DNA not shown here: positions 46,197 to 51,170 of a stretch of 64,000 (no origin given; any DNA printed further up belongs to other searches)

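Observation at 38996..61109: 22-kb block of secreted multi-module proteins with two SLH anchors: candidate S-layer-tethered polysaccharide-degrading apparatus made largely of unassigned modules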

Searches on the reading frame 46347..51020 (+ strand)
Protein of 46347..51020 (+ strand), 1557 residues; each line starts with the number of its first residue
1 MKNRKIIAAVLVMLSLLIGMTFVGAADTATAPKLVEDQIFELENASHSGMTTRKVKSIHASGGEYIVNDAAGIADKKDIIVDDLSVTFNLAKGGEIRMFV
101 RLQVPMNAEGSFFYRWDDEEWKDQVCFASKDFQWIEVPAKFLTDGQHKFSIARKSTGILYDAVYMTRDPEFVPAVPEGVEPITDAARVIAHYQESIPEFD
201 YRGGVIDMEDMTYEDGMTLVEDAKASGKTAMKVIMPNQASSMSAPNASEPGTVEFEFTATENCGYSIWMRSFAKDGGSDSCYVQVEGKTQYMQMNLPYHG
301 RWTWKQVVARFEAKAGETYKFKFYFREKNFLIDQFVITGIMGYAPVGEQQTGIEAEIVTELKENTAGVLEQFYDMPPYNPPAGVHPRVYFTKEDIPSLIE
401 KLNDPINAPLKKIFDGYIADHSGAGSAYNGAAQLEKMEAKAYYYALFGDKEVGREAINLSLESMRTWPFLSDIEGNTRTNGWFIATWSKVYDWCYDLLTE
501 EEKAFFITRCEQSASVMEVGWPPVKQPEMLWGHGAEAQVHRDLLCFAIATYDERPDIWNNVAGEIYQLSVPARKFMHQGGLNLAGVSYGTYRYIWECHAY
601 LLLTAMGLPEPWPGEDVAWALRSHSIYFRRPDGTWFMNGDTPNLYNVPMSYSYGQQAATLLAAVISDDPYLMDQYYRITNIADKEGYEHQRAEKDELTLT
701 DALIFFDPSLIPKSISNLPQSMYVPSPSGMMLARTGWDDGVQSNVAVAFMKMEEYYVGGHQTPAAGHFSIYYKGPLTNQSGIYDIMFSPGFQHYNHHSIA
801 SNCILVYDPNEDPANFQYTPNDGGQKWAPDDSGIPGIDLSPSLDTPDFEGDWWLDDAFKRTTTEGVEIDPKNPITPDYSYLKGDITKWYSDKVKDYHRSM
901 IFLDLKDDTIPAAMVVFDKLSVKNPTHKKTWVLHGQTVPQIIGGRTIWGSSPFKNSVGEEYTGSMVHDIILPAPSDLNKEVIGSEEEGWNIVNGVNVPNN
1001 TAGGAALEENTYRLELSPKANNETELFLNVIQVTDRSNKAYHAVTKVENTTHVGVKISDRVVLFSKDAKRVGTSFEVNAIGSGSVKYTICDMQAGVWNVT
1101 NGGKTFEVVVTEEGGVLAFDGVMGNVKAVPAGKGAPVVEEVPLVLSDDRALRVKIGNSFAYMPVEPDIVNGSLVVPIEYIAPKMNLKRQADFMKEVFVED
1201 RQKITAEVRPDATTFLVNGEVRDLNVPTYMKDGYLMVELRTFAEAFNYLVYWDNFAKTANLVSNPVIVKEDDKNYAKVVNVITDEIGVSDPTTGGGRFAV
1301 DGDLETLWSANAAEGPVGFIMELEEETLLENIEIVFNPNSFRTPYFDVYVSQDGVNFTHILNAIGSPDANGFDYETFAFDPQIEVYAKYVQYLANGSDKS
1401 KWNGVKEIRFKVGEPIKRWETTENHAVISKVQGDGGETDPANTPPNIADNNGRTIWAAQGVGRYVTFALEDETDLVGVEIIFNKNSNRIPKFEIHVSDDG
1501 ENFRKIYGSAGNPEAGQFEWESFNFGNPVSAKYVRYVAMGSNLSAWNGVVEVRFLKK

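Call 3: search_protein_families(library=pfam, proteins=[window:46347-51020:+], max_evalue=0.01)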
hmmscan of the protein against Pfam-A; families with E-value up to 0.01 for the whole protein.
window:46347-51020:+ (1557 aa): 4 families
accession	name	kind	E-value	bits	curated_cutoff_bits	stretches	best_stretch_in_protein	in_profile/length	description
PF00754.31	F5_F8_type_C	-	3.6e-24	85.7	28.2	2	1439-1550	9-125/127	F5/8 type C domain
PF18675.7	HepII_C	-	7.8e-18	64.7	26.1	1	1048-1125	3-83/88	Heparinase II C-terminal domain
PF22633.2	F5_F8_type_C_2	-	6.7e-14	52.7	27.8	2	1447-1535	2-90/91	NedA-like, galactose-binding domain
PF07833.16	Cu_amine_oxidN1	-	1.3e-12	48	24.2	1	1158-1258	5-105/108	Copper amine oxidase N-terminal domain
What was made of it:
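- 46347..51020 (+): O3: secreted 1,557-aa PL21 lyase. In order: signal peptide; two ~135-aa N-terminal modules; PL21 core (residues 381-1127, nt 47487-49727); Cu_amine_oxidN1 (nt 49818-50120); two discoidin (F5/8 type C) modules (nt ~50214-51017). Pfam (call 3).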

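Call 8: search_protein_families(library=ncbifam, proteins=[window:46347-51020:+], max_evalue=0.01)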
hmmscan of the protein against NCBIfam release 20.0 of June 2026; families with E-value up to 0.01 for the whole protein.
window:46347-51020:+ (1557 aa): 3 families
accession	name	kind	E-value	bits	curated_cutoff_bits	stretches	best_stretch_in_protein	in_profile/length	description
NF045571.1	HepHepsulflyase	equivalog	4.7e-134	448.1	600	1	381-1127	42-771/774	heparin/heparin-sulfate lyase HepB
NF011285.0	PRK14696.1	equivalog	0.0011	17.2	1278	1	1181-1246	44-109/757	primary-amine oxidase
NF047619.1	NADase_discoid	domain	0.0056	16.8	38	0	1439-1481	10-56/130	NADase-type glycan-binding domain-containing protein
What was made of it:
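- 46347..51020 (+): NCBIfam HepB 448 bits (call 8).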
